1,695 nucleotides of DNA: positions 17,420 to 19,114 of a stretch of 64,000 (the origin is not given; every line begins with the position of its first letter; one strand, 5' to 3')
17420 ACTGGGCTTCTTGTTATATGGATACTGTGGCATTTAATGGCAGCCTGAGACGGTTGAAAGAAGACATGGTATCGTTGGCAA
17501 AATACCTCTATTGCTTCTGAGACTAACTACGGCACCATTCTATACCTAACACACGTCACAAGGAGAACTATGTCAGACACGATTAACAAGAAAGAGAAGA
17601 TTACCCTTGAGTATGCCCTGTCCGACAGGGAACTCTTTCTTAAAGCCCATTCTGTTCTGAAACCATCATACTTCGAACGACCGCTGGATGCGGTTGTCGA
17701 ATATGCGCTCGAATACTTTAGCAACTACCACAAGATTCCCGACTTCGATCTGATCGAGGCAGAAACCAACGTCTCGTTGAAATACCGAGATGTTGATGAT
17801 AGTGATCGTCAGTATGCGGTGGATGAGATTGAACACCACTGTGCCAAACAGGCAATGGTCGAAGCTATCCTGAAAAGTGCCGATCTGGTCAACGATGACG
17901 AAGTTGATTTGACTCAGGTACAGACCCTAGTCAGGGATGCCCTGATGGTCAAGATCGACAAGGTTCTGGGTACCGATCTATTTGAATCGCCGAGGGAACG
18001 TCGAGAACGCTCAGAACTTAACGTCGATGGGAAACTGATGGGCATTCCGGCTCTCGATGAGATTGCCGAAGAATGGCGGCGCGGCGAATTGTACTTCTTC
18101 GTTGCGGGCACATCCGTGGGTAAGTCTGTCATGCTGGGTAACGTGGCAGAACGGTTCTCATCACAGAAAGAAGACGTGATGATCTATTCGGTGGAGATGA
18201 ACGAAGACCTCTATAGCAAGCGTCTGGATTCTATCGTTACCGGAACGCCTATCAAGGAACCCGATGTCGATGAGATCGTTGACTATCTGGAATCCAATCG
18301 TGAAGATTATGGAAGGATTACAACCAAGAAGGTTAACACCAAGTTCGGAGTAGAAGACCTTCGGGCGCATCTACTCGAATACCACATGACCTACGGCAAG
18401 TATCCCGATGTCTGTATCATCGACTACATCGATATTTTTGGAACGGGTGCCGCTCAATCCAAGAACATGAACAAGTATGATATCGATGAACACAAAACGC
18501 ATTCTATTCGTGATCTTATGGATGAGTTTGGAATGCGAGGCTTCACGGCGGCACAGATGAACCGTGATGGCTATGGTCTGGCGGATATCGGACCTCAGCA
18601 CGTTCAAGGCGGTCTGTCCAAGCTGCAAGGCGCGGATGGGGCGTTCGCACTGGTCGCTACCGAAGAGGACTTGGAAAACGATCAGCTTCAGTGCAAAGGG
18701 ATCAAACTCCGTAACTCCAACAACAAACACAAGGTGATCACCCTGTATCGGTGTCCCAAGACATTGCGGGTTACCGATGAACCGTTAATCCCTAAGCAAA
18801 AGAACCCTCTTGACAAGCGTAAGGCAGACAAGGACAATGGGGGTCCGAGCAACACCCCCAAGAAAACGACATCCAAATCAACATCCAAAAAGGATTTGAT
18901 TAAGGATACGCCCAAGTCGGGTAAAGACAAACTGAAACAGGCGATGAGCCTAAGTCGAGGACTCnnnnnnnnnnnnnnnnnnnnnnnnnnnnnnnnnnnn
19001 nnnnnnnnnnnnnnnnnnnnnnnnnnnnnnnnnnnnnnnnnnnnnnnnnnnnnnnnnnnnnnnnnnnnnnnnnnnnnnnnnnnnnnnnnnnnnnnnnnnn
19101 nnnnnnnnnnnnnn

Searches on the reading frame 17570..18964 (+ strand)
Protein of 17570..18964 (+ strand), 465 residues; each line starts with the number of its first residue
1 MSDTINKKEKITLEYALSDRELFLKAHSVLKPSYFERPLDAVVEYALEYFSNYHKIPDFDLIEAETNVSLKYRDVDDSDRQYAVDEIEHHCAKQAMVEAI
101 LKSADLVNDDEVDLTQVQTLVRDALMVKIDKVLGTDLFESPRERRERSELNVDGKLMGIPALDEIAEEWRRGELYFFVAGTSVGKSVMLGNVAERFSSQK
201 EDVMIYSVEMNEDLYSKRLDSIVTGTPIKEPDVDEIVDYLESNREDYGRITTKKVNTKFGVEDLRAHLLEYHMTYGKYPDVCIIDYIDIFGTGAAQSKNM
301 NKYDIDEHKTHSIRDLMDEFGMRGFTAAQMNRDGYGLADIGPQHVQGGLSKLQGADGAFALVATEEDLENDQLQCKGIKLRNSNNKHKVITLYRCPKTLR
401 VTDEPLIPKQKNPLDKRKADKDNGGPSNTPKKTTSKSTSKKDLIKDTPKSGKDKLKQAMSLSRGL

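Call 3: search_protein_families(library=pfam, proteins=[window:17570-18964:+], max_evalue=0.01)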
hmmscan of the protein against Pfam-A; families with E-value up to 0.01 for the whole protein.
window:17570-18964:+ (465 aa): 2 families
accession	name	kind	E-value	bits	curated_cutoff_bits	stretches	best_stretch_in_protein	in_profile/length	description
PF03796.21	DnaB_C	-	2.9e-10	40.4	27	1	158-333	5-181/255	DnaB-like helicase C terminal domain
PF13481.12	AAA_25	-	0.0043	17.1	27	1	146-288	6-153/195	AAA domain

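Call 5: search_protein_families(library=phrogs, proteins=[window:17570-18964:+], max_evalue=0.01)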
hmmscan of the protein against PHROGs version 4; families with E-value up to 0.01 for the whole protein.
window:17570-18964:+ (465 aa): 3 families
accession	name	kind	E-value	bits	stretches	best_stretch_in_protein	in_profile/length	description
phrog_19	-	DNA, RNA and nucleotide metabolism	2.4e-48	166.5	1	10-435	165-604/621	DnaB-like replicative helicase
phrog_239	-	DNA, RNA and nucleotide metabolism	4.5e-19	69.9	1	157-431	343-625/801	DNA primase/helicase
phrog_243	-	DNA, RNA and nucleotide metabolism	3.1e-11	43.7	1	159-302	22-166/273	DnaB-like replicative helicase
